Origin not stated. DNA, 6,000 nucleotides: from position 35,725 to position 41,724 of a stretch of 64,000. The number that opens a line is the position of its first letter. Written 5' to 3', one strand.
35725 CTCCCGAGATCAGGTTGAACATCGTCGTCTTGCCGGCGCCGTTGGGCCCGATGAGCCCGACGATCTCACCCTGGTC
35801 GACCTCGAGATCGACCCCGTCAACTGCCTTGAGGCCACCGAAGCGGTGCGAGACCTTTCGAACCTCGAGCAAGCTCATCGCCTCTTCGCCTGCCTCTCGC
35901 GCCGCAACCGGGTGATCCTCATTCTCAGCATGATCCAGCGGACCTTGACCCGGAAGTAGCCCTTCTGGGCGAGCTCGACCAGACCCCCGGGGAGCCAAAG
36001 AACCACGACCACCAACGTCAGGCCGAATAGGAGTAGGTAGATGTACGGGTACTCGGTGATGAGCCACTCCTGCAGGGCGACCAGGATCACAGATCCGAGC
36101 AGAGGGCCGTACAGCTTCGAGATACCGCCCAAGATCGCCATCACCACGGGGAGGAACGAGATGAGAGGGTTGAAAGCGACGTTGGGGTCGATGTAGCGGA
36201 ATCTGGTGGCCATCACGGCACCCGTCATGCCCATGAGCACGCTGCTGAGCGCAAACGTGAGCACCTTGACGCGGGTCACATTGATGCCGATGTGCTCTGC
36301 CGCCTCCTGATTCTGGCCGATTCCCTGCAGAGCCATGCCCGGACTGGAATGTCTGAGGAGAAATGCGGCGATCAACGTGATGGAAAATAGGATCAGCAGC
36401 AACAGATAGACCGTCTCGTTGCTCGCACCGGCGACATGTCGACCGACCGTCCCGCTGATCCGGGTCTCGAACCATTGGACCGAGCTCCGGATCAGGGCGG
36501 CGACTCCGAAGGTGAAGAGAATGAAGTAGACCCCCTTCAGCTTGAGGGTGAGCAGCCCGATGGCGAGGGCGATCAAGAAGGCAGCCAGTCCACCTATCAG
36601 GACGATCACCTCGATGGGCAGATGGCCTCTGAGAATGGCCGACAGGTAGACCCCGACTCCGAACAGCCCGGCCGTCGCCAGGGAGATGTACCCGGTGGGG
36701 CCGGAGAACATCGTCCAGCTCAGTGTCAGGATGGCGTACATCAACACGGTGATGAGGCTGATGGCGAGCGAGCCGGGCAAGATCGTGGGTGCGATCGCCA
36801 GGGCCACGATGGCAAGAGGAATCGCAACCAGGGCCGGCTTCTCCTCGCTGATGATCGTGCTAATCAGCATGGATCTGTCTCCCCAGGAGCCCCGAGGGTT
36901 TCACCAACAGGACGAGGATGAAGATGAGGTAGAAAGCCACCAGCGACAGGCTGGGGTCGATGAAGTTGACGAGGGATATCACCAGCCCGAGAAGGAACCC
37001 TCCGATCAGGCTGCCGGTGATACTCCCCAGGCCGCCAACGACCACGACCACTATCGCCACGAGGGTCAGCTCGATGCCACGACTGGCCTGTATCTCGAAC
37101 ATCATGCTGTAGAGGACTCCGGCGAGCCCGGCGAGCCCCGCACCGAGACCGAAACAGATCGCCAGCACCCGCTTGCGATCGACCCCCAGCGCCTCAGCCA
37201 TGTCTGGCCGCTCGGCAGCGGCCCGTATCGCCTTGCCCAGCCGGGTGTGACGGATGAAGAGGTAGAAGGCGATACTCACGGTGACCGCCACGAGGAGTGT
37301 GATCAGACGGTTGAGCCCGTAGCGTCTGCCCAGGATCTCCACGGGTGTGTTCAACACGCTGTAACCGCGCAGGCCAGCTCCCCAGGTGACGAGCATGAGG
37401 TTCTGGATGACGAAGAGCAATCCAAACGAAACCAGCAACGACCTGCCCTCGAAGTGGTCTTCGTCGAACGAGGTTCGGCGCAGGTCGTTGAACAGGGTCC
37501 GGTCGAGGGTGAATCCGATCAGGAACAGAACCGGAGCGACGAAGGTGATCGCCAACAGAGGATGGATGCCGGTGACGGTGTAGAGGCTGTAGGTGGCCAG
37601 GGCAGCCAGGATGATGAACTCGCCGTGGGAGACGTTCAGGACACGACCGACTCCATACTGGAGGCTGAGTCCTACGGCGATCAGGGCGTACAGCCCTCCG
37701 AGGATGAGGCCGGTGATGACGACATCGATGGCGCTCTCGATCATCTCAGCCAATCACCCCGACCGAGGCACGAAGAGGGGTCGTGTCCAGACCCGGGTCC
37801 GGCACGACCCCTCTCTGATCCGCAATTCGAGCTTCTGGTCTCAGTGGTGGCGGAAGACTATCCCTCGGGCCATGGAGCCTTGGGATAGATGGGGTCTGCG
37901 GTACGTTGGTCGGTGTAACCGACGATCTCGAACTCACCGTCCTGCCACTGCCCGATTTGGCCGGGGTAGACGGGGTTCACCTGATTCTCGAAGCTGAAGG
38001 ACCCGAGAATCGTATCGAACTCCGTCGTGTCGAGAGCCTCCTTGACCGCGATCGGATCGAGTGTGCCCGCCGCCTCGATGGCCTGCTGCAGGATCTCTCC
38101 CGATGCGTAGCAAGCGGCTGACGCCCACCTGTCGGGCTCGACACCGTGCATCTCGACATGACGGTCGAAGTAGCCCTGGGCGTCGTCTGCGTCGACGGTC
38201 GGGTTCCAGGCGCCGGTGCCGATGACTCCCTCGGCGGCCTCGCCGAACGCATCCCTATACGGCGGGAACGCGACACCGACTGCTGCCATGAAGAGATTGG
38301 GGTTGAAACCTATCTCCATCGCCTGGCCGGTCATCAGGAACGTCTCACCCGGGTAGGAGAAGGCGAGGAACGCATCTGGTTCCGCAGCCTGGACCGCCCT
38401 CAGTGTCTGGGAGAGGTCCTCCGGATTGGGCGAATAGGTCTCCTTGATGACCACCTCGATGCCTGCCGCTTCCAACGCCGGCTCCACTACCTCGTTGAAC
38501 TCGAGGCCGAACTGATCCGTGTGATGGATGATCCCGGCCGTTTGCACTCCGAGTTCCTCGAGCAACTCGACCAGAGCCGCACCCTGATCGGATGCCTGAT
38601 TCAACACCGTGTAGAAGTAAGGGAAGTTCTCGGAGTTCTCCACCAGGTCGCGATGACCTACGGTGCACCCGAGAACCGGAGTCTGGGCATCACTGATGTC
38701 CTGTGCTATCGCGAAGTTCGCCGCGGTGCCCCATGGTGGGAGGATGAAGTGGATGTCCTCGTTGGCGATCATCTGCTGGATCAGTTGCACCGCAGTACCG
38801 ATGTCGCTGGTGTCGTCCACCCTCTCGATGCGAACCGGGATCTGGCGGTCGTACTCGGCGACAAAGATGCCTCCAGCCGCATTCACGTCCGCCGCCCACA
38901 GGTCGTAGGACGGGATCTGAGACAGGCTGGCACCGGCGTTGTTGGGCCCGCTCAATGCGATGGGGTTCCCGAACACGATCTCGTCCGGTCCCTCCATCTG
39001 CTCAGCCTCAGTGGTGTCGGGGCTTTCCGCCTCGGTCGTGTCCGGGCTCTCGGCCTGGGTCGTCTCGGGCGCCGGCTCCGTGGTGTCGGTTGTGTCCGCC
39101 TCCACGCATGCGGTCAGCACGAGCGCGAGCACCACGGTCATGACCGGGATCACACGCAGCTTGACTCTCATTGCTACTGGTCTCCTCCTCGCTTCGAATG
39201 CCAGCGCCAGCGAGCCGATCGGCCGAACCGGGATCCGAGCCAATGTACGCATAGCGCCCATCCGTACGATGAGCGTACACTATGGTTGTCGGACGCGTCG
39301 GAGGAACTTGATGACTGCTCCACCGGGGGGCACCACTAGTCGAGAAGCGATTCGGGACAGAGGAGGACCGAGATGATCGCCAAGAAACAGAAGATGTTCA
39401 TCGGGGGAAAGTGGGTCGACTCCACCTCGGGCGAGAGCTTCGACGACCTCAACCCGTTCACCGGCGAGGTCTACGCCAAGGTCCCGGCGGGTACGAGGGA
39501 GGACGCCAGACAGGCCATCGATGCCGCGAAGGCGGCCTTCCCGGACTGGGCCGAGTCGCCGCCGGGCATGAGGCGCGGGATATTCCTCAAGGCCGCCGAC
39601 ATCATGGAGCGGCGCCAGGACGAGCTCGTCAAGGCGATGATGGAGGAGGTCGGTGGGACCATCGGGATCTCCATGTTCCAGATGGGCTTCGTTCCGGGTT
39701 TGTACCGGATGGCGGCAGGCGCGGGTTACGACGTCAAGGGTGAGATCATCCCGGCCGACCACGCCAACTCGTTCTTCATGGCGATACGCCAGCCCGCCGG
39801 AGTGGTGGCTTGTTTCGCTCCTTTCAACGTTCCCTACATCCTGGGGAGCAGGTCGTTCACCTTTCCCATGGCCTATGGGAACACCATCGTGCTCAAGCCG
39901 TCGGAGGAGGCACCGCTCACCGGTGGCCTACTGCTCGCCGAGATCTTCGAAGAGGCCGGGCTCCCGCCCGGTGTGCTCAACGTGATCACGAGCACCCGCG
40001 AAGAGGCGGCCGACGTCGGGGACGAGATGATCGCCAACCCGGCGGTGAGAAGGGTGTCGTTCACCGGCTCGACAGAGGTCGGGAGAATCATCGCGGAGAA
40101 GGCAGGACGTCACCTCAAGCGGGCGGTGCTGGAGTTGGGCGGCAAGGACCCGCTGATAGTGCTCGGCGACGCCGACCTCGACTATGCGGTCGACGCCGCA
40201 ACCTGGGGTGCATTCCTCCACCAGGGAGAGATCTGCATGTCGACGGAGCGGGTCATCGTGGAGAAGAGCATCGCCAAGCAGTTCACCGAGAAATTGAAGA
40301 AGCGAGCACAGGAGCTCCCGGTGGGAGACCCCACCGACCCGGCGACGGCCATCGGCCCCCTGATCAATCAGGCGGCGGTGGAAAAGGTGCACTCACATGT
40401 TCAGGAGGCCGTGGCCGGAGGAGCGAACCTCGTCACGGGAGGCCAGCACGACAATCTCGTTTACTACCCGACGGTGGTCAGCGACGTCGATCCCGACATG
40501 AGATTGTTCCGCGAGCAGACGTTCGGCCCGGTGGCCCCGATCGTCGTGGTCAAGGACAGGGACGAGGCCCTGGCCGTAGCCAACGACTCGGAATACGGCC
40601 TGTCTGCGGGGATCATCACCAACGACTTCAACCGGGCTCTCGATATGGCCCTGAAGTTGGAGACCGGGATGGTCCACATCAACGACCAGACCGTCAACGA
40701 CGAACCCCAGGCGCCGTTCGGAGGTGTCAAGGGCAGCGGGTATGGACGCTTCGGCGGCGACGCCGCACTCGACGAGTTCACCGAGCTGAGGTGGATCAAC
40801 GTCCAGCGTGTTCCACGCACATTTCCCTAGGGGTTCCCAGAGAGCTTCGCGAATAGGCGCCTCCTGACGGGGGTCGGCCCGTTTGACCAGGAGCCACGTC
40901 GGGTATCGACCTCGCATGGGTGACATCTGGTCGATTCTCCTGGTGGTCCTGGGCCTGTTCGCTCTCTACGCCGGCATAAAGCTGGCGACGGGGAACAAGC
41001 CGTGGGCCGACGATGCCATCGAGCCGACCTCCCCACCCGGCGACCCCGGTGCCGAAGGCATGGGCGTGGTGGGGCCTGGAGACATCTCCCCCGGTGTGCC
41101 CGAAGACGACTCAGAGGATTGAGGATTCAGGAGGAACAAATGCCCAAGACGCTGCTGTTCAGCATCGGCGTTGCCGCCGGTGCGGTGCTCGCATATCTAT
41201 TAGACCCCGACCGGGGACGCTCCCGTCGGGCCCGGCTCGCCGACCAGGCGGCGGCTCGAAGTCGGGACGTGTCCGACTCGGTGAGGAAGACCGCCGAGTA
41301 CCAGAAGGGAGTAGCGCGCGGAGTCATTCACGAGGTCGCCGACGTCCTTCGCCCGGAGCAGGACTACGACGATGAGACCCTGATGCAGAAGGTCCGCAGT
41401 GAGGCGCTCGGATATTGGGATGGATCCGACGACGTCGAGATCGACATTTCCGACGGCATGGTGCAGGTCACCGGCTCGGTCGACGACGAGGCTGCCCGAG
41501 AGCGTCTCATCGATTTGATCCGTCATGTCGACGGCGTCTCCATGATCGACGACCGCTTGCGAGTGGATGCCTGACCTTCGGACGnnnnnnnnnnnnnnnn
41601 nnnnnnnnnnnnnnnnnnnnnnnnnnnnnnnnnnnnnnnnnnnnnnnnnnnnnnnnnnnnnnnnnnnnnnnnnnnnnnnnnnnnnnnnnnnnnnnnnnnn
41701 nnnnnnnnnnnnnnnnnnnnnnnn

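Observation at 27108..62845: Eleven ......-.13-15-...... motifs, all intergenic and all aimed at the next gene: a visible SigB/SigF-type stress regulon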

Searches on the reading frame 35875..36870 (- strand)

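Call 50: search_protein_families(library=pfam, proteins=[window:35875-36870:-], max_evalue=0.0001)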
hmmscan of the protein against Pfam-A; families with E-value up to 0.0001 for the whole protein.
window:35875-36870:- (331 aa): 1 family
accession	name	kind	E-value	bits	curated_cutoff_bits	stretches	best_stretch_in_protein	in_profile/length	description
PF02653.21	BPD_transp_2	-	2.7e-32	112.4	26.8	1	37-289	4-268/269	Branched-chain amino acid transport system / permease component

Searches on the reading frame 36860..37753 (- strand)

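Call 50: search_protein_families(library=pfam, proteins=[window:36860-37753:-], max_evalue=0.0001)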
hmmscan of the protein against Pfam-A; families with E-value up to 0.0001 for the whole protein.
window:36860-37753:- (297 aa): 1 family
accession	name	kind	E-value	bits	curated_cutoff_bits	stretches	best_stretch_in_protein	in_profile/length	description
PF02653.21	BPD_transp_2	-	5.9e-36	124.4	26.8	1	13-282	3-269/269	Branched-chain amino acid transport system / permease component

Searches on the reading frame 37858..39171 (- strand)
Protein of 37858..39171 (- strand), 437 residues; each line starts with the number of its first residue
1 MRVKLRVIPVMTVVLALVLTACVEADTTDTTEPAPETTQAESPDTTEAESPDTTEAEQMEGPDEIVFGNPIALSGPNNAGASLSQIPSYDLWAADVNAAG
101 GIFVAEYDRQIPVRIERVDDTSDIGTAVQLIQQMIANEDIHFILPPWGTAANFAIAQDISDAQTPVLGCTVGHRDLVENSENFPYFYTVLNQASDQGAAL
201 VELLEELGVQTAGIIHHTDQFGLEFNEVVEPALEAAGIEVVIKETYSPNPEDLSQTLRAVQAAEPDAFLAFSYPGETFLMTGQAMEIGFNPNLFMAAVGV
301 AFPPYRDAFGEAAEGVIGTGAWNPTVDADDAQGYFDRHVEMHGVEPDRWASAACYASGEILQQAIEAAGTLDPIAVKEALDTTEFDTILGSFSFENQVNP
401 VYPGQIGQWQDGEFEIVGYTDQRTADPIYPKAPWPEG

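Call 50: search_protein_families(library=pfam, proteins=[window:37858-39171:-], max_evalue=0.0001)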
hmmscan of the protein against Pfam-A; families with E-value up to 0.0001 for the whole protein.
window:37858-39171:- (437 aa): 3 families
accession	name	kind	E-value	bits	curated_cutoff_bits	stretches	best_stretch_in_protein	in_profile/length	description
PF13458.12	Peripla_BP_6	-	3.3e-51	175.4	31.7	1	65-412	2-342/343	Periplasmic binding protein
PF01094.35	ANF_receptor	-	4.8e-14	52.6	25.4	1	114-291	26-204/353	Receptor family ligand binding region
PF13433.12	Peripla_BP_5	-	1.4e-12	47.9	27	1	91-429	26-357/363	Periplasmic binding protein domain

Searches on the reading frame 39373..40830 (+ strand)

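Call 50: search_protein_families(library=pfam, proteins=[window:39373-40830:+], max_evalue=0.0001)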
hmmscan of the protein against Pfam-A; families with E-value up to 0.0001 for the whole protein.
window:39373-40830:+ (485 aa): 1 family
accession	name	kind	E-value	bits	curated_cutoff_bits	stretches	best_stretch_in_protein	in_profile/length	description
PF00171.27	Aldedh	-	2.6e-163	544.3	23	1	14-475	1-461/461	Aldehyde dehydrogenase family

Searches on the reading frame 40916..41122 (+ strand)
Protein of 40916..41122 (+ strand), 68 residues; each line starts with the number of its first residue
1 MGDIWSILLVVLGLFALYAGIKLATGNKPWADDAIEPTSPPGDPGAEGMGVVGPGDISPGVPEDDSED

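Call 7: search_protein_families(library=pfam, proteins=[window:40916-41122:+], max_evalue=0.01)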
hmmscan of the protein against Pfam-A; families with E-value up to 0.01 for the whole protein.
window:40916-41122:+ (68 aa): 0 families

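Call 35: search_protein_families(library=pfam, proteins=[window:40916-41122:+], max_evalue=0.1)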
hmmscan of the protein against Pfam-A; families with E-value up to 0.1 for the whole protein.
window:40916-41122:+ (68 aa): 0 families

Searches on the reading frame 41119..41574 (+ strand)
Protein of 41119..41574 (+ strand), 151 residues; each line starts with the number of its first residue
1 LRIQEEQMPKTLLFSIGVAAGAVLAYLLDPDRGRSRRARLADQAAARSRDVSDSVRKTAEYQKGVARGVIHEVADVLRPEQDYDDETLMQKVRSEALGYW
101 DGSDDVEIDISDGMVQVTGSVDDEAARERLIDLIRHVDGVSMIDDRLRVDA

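Call 7: search_protein_families(library=pfam, proteins=[window:41119-41574:+], max_evalue=0.01)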
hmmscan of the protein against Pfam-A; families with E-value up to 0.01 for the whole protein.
window:41119-41574:+ (151 aa): 2 families
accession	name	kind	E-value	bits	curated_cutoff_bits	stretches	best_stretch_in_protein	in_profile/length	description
PF04972.22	BON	-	3.3e-11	43.7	27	1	84-150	1-68/69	BON domain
PF12732.12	YtxH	-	1.3e-08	35.6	37.5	1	14-68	4-62/71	YtxH-like protein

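Call 45: search_protein_families(library=ncbifam, proteins=[window:41119-41574:+], max_evalue=0.001)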
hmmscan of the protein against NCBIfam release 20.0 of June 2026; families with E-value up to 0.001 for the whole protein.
window:41119-41574:+ (151 aa): 2 families
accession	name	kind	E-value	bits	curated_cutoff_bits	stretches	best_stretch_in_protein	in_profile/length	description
NF007858.0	PRK10568.1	equivalog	7.1e-05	22.5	174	1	84-149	59-125/206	molecular chaperone OsmY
NF008399.0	PRK11198.1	equivalog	0.00017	22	134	1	81-150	24-89/149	peptidoglycan-binding protein LysM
